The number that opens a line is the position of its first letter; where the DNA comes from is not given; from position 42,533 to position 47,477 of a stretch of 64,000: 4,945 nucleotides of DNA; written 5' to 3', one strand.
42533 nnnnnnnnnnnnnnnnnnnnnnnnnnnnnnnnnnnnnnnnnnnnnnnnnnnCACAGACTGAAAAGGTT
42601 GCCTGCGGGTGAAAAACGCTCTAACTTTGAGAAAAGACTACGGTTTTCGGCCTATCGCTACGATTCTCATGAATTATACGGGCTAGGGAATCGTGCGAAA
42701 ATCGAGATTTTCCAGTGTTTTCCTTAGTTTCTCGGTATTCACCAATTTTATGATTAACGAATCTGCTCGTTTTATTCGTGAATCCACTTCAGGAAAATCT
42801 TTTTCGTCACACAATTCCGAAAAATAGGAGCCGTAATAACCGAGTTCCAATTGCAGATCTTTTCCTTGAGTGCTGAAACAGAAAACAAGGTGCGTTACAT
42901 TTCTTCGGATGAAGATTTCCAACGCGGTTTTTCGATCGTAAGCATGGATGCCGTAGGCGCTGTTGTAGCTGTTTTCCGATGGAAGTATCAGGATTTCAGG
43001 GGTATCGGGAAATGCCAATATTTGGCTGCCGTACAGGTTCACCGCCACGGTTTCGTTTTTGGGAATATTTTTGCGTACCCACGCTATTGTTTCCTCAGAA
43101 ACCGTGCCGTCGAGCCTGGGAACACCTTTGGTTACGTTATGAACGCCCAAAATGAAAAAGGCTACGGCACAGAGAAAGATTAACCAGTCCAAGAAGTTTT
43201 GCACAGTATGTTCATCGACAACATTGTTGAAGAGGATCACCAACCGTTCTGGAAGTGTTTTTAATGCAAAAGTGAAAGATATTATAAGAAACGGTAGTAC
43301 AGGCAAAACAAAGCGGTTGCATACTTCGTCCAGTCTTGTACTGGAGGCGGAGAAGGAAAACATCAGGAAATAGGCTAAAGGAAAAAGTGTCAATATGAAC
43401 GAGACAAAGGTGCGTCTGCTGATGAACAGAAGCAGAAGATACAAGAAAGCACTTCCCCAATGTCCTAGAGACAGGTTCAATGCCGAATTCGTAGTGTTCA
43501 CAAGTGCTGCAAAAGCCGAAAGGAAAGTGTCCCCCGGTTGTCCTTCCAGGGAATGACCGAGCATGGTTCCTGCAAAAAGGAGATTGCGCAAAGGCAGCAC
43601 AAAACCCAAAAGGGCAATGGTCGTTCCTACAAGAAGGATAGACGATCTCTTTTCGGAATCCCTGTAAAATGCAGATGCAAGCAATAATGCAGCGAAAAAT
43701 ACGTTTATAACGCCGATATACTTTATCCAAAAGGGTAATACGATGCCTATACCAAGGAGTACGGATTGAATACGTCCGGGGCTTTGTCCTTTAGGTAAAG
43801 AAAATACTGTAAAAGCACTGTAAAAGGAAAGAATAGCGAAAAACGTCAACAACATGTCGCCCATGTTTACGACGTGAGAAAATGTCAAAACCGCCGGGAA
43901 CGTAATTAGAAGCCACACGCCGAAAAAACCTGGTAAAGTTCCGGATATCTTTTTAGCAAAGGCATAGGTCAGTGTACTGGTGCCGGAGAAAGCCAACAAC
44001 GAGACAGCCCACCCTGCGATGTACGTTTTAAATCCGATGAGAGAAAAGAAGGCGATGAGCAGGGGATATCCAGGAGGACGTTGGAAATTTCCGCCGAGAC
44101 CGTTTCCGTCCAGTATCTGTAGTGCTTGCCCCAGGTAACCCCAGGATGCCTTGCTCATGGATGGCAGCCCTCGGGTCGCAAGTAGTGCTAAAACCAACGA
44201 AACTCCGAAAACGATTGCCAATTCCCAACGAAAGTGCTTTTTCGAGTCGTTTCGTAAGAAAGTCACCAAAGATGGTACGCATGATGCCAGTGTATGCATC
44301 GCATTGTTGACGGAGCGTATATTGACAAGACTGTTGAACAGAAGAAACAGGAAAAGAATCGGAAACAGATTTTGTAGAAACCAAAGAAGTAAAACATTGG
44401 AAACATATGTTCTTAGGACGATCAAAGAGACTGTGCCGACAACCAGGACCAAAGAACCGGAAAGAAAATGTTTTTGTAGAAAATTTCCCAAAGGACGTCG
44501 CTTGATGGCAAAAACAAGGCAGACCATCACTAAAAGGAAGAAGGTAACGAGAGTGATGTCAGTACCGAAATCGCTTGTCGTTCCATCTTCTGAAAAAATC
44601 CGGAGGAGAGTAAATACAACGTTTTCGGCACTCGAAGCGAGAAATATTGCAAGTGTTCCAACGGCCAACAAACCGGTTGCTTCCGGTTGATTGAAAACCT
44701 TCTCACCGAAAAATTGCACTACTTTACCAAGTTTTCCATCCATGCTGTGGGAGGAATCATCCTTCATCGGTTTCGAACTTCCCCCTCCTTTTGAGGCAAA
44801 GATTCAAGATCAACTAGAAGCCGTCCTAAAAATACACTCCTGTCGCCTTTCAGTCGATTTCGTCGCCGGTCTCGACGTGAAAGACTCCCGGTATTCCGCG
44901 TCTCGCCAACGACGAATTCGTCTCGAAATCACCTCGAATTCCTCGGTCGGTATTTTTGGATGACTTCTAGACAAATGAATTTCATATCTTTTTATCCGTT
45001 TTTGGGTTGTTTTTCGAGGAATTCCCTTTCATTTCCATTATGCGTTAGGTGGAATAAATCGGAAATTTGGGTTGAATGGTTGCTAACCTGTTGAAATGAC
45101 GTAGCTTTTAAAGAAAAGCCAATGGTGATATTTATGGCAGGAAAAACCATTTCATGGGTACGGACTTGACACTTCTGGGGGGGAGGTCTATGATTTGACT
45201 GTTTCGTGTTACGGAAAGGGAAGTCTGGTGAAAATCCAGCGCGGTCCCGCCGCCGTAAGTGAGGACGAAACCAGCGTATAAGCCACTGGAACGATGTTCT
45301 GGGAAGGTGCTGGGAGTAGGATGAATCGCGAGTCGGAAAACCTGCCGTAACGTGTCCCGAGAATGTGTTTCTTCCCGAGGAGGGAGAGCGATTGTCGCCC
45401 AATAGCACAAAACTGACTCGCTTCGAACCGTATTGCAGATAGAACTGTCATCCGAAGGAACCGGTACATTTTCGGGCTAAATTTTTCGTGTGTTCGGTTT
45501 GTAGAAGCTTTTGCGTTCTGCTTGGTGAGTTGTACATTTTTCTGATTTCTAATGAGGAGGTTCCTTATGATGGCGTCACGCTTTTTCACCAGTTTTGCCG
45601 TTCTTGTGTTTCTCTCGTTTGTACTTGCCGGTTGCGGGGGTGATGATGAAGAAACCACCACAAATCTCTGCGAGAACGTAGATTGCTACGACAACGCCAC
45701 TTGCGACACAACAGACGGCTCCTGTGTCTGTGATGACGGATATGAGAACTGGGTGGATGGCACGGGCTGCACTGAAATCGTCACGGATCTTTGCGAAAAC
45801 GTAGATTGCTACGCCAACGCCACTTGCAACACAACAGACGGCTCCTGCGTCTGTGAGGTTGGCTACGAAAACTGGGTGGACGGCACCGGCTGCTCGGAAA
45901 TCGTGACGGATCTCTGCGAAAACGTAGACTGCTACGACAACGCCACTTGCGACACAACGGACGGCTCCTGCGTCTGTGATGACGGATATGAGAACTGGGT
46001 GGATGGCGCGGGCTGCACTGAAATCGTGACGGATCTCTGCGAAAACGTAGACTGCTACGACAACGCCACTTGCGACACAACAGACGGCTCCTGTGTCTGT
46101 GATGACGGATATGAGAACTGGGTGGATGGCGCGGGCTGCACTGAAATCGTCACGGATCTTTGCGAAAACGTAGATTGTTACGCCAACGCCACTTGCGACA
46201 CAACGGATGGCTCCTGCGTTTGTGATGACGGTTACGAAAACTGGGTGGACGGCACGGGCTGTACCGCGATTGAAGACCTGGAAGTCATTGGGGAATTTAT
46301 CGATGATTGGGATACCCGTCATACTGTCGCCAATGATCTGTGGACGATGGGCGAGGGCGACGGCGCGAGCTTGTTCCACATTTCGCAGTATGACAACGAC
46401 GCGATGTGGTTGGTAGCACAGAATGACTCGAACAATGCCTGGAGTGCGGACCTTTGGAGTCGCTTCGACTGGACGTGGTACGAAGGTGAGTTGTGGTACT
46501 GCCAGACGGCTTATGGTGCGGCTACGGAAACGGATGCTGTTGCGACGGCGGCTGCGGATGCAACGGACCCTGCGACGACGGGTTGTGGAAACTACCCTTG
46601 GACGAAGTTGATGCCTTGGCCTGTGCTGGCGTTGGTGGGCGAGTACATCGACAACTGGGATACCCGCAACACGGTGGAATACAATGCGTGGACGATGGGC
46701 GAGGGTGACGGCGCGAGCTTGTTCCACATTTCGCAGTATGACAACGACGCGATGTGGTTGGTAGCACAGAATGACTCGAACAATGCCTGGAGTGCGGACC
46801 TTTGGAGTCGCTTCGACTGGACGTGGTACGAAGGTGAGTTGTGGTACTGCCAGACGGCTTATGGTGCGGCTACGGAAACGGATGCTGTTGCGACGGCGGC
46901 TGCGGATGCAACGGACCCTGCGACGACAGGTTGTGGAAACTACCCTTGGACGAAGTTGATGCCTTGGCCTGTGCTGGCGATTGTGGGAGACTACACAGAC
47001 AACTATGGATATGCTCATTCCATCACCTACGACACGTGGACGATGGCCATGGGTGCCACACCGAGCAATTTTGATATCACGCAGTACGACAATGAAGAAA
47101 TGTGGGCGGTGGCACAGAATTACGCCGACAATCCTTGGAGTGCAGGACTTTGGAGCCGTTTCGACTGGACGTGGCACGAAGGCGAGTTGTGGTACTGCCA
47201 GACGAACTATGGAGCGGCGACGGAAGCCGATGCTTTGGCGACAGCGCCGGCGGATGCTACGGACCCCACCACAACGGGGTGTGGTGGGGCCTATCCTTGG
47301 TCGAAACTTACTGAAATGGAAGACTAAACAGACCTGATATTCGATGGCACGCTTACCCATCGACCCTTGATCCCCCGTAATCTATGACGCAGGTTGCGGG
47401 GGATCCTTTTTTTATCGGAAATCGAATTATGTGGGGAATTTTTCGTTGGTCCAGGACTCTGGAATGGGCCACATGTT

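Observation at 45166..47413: Cobalamin riboswitch controlling a single orphan repeat lipoprotein: candidate new surface corrinoid-binding protein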

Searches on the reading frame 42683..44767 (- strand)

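Call 7: search_protein_families(library=pfam, proteins=[window:42683-44767:-], max_evalue=0.01)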
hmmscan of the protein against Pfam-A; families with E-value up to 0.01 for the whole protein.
window:42683-44767:- (694 aa): 1 family
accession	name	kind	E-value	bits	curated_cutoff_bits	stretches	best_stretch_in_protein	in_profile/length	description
PF13231.12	PMT_2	-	1.9e-05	25.4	26.1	1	230-390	2-155/160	Dolichyl-phosphate-mannose-protein mannosyltransferase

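Call 8: search_protein_families(library=ncbifam, proteins=[window:42683-44767:-], max_evalue=0.01)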
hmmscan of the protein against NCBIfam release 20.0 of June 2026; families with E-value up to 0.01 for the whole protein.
window:42683-44767:- (694 aa): 0 families

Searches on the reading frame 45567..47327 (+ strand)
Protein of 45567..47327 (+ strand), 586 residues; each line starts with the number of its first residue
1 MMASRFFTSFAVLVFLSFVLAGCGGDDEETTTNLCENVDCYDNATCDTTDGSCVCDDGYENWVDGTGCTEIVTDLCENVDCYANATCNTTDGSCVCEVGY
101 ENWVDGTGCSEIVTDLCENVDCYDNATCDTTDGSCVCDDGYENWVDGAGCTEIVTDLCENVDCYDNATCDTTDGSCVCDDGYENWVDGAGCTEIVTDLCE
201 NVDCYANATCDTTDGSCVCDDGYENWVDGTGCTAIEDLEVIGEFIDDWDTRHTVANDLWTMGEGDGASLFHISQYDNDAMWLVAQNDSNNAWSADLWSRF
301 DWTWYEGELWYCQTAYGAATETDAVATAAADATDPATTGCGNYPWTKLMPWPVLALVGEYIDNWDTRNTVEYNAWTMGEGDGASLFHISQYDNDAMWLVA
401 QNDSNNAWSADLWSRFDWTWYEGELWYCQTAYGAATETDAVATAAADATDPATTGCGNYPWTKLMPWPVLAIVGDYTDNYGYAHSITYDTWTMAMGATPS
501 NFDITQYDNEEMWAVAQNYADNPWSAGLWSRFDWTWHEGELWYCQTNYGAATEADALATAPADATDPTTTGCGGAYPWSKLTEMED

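Call 7: search_protein_families(library=pfam, proteins=[window:45567-47327:+], max_evalue=0.01)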
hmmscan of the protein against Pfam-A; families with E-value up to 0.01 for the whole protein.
window:45567-47327:+ (586 aa): 3 families
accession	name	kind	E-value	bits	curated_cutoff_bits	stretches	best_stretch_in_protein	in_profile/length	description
PF12661.13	hEGF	-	2.7e-09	37.6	29.3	0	40-59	1-22/22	Human growth factor-like EGF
PF23106.1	EGF_Teneurin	-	1.1e-05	25.8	24.3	0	120-151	3-28/30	Teneurin-like EGF domain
PF22901.2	dsrm_Ferlin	-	0.0011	19.7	27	0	178-204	15-41/90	Ferlin dsRNA-binding domain-like domain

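Call 8: search_protein_families(library=ncbifam, proteins=[window:45567-47327:+], max_evalue=0.01)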
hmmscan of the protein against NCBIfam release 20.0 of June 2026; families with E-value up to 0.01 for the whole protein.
window:45567-47327:+ (586 aa): 1 family
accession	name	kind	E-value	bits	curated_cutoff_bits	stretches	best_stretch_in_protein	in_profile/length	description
NF047669.1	LIC13354_fam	subfamily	1e-09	38.9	130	1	491-575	73-162/174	LIC13354 family exoprotein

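Call 35: find_encoding_contigs(protein=window:45567-47327:+, flank=10000, max_places=3)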
Protein window:45567-47327:+ (586 aa): no gene with exactly this product is on record in the collection.
